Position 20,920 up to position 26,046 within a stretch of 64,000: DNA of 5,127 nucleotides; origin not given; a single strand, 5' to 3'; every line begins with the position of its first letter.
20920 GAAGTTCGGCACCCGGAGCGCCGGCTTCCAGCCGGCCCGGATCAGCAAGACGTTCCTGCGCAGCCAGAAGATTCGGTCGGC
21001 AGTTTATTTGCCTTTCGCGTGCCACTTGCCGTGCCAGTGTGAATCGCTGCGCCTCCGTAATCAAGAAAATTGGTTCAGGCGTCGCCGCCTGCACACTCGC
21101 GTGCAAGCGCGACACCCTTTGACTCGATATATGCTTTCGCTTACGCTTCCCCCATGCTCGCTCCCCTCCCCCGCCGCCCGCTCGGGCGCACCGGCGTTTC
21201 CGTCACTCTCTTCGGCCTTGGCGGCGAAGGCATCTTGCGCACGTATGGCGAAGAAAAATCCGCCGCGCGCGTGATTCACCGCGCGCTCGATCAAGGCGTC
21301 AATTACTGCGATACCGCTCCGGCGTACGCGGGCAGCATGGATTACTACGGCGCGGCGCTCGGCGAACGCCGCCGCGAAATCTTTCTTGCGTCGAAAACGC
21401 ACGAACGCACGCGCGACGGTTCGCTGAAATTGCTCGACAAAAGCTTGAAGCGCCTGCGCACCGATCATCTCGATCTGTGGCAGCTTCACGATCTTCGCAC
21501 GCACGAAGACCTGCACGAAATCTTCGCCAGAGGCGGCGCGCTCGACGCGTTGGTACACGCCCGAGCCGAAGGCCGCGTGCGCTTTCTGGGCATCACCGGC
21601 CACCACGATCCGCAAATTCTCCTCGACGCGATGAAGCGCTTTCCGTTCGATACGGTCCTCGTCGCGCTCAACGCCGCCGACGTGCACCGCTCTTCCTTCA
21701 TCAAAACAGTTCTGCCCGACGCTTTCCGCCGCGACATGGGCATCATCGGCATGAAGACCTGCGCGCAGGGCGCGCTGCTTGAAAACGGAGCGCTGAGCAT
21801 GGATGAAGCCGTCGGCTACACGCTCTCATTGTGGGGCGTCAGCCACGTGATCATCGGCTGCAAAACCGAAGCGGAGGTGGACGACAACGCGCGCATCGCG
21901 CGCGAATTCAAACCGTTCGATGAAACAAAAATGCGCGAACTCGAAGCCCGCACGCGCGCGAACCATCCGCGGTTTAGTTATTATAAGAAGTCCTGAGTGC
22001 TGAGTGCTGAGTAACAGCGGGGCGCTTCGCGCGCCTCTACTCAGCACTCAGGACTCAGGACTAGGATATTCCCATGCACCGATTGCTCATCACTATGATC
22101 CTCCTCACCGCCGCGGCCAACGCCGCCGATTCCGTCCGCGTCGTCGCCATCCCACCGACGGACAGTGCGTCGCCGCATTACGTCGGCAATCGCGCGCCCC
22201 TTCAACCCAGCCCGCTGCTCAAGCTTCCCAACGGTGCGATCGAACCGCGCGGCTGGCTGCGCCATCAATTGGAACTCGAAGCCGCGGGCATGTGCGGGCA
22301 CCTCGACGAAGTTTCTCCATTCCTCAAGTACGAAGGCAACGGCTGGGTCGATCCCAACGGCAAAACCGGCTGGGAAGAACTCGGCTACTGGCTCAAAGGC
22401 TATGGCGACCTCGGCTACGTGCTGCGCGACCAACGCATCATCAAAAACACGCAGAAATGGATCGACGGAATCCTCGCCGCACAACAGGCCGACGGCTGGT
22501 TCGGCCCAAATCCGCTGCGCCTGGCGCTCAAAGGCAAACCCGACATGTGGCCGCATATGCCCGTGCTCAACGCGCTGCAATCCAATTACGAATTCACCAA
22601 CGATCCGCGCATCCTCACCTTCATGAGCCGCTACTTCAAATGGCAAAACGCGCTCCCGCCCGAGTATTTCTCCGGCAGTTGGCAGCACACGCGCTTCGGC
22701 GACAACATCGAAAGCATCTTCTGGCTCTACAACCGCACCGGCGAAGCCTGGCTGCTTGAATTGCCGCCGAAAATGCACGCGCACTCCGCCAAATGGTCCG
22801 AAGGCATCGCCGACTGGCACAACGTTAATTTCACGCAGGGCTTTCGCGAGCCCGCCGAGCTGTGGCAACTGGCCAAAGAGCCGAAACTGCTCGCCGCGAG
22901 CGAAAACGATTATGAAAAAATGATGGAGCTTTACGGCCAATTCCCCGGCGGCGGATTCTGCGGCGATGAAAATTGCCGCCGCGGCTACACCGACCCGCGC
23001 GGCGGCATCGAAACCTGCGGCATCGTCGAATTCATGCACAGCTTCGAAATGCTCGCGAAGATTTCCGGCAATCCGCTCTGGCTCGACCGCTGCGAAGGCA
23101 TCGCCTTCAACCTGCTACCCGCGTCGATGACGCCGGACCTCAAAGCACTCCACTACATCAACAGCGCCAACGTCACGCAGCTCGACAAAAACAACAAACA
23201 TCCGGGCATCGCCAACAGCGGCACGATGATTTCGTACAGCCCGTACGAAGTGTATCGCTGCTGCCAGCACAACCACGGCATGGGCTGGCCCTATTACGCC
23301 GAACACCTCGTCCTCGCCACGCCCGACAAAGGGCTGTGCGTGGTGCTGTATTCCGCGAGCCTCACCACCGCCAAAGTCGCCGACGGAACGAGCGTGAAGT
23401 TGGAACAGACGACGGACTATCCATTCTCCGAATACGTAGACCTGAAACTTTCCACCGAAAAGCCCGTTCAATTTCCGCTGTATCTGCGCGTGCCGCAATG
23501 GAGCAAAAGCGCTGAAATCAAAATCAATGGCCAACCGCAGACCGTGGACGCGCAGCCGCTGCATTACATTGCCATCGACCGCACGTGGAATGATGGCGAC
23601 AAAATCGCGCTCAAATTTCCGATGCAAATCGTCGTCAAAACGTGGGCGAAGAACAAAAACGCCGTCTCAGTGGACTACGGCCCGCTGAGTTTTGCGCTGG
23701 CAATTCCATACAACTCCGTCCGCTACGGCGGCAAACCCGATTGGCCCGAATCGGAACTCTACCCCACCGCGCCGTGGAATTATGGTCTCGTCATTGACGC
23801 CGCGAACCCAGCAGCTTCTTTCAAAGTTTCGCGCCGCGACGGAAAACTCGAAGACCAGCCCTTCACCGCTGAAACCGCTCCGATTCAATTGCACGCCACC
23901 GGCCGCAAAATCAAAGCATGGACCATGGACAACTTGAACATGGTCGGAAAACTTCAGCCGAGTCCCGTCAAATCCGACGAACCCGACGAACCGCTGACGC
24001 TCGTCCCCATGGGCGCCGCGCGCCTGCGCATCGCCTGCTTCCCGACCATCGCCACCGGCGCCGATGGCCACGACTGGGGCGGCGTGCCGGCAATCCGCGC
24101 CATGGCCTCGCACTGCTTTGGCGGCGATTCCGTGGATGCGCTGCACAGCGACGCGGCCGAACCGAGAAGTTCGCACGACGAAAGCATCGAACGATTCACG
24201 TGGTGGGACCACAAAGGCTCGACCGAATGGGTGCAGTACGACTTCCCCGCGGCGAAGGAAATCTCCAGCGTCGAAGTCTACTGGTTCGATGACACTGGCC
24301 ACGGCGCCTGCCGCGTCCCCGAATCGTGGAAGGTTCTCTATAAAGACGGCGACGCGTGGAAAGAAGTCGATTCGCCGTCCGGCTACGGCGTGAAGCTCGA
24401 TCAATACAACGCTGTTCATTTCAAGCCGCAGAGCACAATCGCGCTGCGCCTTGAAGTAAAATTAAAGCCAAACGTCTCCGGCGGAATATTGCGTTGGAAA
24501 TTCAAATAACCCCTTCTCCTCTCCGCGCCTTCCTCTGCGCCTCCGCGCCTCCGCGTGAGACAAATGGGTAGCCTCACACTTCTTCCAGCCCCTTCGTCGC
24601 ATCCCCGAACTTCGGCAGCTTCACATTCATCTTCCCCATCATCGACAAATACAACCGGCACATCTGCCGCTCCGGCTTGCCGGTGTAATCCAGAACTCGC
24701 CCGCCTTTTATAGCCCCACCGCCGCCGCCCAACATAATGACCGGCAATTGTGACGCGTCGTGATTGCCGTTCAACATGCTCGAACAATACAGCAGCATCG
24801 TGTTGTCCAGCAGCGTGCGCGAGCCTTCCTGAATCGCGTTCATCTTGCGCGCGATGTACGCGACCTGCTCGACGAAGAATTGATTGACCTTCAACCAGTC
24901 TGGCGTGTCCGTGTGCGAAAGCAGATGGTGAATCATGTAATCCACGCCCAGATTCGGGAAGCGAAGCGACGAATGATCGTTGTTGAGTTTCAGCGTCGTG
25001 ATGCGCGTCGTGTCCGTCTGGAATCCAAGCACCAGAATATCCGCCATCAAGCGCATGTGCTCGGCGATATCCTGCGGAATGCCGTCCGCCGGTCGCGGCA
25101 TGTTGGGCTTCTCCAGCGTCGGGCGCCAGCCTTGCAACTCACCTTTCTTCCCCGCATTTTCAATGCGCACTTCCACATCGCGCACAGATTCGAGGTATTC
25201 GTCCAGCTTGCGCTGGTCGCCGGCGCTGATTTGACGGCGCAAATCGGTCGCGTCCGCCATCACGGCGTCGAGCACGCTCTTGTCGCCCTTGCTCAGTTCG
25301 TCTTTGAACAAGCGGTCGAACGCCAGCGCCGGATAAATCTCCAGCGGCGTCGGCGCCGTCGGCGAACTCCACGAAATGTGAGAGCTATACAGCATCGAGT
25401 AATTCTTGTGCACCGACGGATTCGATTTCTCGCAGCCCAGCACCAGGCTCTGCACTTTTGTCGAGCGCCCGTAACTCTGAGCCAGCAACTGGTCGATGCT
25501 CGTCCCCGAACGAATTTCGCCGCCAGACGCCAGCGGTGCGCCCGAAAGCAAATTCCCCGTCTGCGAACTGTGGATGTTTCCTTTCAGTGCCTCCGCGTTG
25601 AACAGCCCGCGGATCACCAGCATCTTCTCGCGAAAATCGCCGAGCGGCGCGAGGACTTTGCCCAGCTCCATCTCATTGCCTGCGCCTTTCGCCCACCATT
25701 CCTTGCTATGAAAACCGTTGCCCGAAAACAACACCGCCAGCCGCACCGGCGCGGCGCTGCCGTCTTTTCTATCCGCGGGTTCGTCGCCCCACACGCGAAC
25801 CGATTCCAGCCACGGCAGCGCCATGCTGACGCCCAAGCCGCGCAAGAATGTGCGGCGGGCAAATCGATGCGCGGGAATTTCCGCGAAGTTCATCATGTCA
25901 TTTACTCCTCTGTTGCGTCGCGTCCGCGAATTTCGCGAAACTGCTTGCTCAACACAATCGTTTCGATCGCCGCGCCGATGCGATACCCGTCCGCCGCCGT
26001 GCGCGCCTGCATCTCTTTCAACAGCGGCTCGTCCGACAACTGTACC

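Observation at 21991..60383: Family of intergenic hairpins whose stems are built from tandem heptamer 'words'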

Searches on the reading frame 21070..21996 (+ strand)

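Call 62: search_protein_families(library=pfam, proteins=[window:21070-21996:+], max_evalue=0.00001)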
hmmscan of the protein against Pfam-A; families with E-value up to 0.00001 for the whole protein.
window:21070-21996:+ (308 aa): 1 family
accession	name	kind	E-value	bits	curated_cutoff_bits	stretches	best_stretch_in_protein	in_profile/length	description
PF00248.27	Aldo_ket_red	-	9.2e-28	97.6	24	1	50-239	6-200/291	Aldo/keto reductase family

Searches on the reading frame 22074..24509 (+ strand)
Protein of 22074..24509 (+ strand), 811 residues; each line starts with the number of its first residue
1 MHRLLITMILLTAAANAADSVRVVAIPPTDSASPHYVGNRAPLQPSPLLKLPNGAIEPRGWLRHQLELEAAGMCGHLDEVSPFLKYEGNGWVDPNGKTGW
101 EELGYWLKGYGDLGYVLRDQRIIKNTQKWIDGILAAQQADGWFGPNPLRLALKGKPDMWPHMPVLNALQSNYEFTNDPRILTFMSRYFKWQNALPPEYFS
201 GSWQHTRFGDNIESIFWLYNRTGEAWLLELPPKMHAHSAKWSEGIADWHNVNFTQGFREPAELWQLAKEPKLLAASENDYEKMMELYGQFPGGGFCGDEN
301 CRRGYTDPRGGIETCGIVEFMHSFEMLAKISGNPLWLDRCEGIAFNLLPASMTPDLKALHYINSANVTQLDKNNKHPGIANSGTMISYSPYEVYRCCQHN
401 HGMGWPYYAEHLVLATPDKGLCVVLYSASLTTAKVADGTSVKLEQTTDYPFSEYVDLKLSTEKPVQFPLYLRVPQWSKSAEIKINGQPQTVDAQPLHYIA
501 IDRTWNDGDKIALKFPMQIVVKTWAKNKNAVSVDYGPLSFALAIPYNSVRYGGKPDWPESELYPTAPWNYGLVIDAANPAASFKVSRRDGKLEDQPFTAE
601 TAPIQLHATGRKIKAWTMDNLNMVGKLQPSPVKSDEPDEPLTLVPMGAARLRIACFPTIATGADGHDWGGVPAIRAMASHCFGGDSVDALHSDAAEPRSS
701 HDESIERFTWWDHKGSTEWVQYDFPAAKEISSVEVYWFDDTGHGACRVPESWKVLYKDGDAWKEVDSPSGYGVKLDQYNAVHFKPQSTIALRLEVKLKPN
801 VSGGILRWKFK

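Call 62: search_protein_families(library=pfam, proteins=[window:22074-24509:+], max_evalue=0.00001)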
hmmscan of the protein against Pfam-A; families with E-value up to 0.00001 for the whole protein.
window:22074-24509:+ (811 aa): 2 families
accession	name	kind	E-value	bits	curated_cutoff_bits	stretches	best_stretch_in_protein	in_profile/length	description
PF07944.18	Beta-AFase-like_GH127_cat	-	8.7e-33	114.3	24.9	1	95-409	52-375/376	Beta-L-arabinofuranosidase, GH127 catalytic domain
PF20736.2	Glyco_hydro127M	-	1.9e-24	86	24.2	1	421-517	2-95/95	Beta-L-arabinofuranosidase, GH127 middle domain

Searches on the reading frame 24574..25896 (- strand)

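Call 62: search_protein_families(library=pfam, proteins=[window:24574-25896:-], max_evalue=0.00001)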
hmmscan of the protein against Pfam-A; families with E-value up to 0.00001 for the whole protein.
window:24574-25896:- (440 aa): 1 family
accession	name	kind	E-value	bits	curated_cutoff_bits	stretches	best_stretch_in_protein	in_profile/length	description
PF07586.16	HXXSHH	-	2.4e-83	280.7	30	1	52-346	1-307/307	Protein of unknown function (DUF1552)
